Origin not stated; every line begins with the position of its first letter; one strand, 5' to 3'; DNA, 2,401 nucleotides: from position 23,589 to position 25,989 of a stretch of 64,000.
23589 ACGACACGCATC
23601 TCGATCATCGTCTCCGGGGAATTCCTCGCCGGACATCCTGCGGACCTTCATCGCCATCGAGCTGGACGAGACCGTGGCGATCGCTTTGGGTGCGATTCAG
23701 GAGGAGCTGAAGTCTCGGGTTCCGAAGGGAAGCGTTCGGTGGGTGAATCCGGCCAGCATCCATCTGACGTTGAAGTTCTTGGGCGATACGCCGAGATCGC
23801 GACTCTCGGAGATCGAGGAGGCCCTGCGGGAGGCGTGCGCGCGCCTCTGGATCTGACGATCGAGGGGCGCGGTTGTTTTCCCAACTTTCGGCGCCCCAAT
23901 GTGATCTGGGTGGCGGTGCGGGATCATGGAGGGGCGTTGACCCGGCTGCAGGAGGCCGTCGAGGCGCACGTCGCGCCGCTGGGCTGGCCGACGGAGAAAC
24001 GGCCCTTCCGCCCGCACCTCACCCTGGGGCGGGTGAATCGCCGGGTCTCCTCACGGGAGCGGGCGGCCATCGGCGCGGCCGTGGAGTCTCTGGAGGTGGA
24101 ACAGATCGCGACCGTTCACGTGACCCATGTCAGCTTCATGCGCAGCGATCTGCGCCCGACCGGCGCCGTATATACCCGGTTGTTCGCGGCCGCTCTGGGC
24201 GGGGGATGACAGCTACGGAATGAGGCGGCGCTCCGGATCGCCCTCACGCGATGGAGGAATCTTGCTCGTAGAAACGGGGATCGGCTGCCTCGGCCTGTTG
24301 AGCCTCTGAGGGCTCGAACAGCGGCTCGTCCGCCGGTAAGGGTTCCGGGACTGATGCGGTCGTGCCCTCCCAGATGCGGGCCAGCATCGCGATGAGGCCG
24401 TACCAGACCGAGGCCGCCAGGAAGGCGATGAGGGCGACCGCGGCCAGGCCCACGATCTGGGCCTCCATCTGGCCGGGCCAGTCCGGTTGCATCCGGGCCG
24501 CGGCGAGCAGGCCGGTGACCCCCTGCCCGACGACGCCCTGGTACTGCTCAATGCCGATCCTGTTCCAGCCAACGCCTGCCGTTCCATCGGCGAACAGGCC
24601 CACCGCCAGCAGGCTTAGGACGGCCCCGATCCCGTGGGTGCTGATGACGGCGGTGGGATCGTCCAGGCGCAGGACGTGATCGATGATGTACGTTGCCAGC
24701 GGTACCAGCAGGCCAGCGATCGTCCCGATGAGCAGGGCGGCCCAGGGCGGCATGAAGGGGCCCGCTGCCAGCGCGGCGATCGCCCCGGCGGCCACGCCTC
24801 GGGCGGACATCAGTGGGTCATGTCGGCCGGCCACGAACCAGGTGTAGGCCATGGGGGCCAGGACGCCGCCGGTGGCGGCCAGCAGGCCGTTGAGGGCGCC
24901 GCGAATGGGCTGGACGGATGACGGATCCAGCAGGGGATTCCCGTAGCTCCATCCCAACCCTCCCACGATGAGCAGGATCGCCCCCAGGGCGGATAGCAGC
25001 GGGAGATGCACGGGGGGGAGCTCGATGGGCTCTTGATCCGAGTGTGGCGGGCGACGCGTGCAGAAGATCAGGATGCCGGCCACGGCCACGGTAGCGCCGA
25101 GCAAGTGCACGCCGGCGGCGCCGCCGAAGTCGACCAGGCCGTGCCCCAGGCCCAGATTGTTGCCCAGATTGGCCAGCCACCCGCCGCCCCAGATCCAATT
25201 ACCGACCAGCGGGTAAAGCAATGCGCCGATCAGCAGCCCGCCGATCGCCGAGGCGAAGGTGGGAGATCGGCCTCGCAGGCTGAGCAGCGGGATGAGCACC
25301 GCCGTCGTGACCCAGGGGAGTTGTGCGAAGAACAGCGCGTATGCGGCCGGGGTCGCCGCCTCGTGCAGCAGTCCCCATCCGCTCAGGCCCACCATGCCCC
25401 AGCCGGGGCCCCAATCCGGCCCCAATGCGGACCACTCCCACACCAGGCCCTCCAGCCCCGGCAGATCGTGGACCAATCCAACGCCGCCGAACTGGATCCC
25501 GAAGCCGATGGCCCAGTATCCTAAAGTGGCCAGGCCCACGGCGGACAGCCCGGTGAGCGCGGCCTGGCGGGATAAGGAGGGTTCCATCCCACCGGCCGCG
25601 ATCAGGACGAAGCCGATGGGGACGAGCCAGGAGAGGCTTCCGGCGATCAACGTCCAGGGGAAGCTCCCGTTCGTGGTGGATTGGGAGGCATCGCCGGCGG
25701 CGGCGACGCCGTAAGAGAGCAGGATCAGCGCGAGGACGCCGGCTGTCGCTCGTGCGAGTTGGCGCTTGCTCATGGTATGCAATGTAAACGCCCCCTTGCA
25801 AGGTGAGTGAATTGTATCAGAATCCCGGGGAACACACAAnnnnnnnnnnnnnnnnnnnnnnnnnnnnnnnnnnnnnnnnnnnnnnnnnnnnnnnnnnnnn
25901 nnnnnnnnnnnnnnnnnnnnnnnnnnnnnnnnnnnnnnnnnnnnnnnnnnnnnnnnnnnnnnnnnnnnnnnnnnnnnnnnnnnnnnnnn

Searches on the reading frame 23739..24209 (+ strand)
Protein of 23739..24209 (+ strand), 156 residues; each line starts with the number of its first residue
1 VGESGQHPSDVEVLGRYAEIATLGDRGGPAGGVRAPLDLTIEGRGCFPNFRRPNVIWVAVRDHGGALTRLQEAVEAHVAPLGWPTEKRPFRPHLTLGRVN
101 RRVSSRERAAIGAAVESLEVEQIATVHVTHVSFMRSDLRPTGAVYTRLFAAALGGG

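Call 6: search_protein_families(library=pfam, proteins=[window:23739-24209:+])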
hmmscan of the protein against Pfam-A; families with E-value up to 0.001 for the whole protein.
window:23739-24209:+ (156 aa): 2 families
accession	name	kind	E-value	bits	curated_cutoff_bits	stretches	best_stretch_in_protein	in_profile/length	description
PF02834.22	LigT_PEase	-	1.9e-13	50.8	23.3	1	63-145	7-87/87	LigT like Phosphoesterase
PF13563.12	2_5_RNA_ligase2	-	9.3e-12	45.7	27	1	35-137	55-149/152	2'-5' RNA ligase superfamily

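Call 7: search_protein_families(library=ncbifam, proteins=[window:23739-24209:+])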
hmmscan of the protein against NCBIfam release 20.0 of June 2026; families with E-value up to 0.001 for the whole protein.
window:23739-24209:+ (156 aa): 2 families
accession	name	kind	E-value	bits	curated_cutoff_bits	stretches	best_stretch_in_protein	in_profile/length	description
TIGR02258.1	2_5_ligase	equivalog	1.3e-22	80.5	65.7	1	35-152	67-179/180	RNA 2',3'-cyclic phosphodiesterase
NF011704.0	PRK15124.1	equivalog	7.9e-05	22.7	184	1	38-102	73-134/176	RNA 2',3'-cyclic phosphodiesterase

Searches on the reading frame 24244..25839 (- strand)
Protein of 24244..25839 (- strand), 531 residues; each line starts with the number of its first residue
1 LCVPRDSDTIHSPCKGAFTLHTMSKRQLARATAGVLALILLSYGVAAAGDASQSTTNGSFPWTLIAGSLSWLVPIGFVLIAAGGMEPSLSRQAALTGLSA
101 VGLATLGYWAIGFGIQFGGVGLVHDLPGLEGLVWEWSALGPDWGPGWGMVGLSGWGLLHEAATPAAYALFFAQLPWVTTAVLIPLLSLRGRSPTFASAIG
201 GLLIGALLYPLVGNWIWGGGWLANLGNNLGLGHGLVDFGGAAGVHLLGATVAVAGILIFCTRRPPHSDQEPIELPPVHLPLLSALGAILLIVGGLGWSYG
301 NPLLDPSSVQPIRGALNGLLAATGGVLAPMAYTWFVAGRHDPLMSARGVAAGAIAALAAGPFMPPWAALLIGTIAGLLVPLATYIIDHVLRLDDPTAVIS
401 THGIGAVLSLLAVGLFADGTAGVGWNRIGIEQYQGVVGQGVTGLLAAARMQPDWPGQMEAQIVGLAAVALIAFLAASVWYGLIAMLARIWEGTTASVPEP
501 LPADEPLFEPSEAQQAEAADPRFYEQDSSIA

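Call 6: search_protein_families(library=pfam, proteins=[window:24244-25839:-])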
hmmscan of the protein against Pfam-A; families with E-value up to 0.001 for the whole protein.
window:24244-25839:- (531 aa): 1 family
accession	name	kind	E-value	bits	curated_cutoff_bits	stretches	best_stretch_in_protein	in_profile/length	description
PF00909.26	Ammonium_transp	-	1.2e-41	143.3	23.2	1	62-484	2-373/399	Ammonium Transporter Family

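Call 7: search_protein_families(library=ncbifam, proteins=[window:24244-25839:-])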
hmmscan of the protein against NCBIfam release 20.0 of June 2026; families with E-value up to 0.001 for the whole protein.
window:24244-25839:- (531 aa): 3 families
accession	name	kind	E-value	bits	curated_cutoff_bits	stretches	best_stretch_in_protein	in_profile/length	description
TIGR00836.1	amt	subfamily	1.9e-40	139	343.3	1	62-482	4-378/406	ammonium transporter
TIGR03644.1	marine_trans_1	hypoth_equivalog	2.8e-27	95.5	514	1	158-423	91-349/404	probable ammonium transporter, marine subtype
NF007947.0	PRK10666.1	equivalog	6.1e-11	41.9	657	1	205-426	158-365/428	ammonium transporter AmtB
